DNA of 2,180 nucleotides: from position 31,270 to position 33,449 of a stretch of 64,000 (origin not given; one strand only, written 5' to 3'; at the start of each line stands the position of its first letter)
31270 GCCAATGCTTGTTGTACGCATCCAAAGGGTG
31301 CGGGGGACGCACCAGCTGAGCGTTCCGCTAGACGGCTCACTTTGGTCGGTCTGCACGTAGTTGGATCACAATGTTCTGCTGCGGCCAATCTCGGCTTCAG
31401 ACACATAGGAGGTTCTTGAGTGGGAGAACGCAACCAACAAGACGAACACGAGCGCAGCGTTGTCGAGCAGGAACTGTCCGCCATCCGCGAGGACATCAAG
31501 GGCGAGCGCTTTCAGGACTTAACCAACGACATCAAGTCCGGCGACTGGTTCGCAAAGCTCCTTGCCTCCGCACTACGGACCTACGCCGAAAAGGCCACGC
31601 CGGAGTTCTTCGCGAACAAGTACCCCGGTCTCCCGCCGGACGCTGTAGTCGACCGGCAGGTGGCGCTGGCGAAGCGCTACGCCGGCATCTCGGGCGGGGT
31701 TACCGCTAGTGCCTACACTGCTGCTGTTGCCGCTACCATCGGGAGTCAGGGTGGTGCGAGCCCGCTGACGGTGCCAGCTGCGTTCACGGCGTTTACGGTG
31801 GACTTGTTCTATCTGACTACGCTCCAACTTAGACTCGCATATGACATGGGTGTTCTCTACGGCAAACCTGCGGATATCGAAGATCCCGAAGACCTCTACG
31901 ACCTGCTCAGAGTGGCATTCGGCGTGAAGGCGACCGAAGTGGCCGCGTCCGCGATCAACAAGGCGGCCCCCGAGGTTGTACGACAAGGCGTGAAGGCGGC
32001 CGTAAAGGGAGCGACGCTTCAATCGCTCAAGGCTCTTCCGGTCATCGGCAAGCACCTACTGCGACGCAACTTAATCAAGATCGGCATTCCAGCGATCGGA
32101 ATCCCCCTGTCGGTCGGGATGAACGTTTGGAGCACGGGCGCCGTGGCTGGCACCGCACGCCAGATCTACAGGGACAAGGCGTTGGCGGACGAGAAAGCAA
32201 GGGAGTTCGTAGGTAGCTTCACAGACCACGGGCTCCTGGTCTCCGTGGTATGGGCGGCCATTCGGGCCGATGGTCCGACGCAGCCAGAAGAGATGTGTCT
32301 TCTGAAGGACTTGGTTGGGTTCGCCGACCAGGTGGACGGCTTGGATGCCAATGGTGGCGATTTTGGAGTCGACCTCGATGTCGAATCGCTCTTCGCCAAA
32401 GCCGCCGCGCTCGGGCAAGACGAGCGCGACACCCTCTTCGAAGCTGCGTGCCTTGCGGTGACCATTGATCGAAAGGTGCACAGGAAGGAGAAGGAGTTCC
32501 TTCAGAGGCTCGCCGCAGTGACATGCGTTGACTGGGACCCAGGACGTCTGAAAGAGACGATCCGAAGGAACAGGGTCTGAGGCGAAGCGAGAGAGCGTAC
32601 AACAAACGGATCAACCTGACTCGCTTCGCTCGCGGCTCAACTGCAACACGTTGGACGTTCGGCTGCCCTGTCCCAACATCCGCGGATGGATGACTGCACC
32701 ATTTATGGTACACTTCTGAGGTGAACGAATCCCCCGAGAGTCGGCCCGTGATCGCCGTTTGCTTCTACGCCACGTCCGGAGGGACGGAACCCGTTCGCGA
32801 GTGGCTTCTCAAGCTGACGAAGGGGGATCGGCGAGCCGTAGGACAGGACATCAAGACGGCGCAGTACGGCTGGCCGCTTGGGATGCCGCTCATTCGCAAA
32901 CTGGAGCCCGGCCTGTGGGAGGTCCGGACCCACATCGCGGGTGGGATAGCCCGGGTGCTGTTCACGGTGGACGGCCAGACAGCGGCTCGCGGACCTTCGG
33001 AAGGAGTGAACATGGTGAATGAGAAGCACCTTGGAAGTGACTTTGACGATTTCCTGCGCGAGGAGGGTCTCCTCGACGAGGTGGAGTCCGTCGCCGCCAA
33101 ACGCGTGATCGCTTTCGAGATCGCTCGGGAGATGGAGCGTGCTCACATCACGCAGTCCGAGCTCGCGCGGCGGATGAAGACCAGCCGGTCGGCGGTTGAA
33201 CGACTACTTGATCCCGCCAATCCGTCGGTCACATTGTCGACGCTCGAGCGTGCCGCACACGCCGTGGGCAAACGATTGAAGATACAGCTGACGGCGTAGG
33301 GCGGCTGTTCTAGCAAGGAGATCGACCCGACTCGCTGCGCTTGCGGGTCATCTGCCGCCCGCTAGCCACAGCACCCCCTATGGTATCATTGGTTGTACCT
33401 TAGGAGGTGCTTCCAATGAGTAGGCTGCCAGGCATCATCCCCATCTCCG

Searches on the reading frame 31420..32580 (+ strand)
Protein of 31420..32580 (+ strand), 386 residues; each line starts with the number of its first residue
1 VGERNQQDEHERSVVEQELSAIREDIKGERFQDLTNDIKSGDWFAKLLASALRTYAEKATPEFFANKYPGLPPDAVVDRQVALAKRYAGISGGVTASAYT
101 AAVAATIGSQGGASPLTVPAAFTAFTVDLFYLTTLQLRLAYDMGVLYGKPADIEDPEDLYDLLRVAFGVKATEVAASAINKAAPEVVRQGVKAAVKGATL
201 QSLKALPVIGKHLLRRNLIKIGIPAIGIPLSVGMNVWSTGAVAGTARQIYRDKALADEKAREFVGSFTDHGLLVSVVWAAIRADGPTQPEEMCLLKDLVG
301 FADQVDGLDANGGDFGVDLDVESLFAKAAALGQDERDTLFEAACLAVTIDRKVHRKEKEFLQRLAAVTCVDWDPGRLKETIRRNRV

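Call 12: search_protein_families(library=pfam, proteins=[window:31420-32580:+], max_evalue=0.01)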
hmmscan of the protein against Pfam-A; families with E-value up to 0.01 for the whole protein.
window:31420-32580:+ (386 aa): 1 family
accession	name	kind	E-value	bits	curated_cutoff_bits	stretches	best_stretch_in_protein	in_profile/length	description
PF12787.12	EcsC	-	0.0094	16.1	30.4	0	124-251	112-236/240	EcsC protein family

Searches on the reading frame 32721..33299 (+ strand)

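Call 12: search_protein_families(library=pfam, proteins=[window:32721-33299:+], max_evalue=0.01)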
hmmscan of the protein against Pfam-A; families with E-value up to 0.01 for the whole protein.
window:32721-33299:+ (192 aa): 5 families
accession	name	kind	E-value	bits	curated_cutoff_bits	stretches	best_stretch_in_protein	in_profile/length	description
PF05973.20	Gp49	-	2.6e-11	43.8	23.9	1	27-87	1-62/90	Phage derived protein Gp49-like (DUF891)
PF13744.12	HTH_37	-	4.4e-05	23.6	27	1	119-189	8-78/80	Helix-turn-helix domain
PF13560.12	HTH_31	-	0.0001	23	27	1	133-183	5-55/64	Helix-turn-helix domain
PF13443.12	HTH_26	-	0.00088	19.9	22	1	135-178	3-46/63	Cro/C1-type HTH DNA-binding domain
PF12802.13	MarR_2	-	0.0017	18.9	27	1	134-164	10-42/61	MarR family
